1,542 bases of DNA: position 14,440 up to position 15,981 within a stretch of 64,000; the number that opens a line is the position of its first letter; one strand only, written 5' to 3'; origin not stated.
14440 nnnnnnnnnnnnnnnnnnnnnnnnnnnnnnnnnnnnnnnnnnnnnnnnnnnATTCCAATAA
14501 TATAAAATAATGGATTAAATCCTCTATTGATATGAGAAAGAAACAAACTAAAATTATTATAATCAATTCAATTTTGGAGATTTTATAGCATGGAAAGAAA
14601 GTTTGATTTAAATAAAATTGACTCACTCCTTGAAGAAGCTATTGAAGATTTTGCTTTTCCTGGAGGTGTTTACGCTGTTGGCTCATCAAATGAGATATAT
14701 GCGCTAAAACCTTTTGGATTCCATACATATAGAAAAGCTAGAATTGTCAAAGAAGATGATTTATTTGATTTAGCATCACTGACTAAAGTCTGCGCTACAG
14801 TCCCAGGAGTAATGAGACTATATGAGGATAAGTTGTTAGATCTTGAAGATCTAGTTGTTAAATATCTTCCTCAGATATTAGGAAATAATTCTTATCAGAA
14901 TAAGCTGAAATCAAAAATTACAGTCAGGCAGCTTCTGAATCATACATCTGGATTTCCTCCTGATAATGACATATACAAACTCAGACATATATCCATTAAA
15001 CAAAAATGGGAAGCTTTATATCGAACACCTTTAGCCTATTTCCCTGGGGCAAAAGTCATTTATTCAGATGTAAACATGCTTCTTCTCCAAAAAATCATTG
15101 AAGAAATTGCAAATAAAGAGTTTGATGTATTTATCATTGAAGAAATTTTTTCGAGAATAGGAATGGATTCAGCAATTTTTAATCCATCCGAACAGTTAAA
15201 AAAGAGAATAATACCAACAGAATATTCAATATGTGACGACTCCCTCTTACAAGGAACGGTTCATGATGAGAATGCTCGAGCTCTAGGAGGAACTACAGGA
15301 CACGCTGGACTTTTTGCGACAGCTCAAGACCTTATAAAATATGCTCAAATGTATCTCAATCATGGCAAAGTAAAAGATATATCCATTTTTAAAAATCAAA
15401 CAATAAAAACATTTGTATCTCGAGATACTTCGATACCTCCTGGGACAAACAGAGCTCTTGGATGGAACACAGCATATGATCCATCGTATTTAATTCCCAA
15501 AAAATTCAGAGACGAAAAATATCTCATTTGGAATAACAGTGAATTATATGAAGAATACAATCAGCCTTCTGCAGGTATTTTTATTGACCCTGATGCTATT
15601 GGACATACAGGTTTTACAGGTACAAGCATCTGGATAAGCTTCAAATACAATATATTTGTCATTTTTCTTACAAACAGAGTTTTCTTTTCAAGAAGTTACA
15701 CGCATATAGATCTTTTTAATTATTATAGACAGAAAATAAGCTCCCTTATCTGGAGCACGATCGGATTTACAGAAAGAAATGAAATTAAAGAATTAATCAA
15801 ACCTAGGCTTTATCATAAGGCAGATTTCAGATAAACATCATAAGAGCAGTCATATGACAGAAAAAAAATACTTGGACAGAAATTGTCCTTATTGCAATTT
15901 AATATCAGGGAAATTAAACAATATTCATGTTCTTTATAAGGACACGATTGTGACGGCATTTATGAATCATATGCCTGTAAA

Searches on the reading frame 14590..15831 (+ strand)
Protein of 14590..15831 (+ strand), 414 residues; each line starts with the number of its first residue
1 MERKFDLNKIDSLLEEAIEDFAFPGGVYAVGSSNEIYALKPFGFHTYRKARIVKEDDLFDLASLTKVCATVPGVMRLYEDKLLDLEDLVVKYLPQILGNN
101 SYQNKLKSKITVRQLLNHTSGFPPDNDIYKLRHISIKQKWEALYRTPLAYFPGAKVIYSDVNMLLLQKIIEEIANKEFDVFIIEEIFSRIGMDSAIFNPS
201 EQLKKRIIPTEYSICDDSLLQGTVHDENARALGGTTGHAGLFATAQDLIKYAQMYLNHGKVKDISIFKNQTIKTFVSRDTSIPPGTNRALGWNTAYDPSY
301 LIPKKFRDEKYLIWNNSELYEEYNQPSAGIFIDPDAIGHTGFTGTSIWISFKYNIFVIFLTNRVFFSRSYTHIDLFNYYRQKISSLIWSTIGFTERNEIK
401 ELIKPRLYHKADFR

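Call 17: search_protein_families(library=pfam, proteins=[window:14590-15831:+], max_evalue=0.001)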
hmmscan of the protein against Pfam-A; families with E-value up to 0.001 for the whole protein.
window:14590-15831:+ (414 aa): 1 family
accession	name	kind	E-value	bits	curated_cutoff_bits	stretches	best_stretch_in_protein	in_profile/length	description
PF00144.29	Beta-lactamase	-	1.9e-50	172.3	27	1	11-365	2-312/329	Beta-lactamase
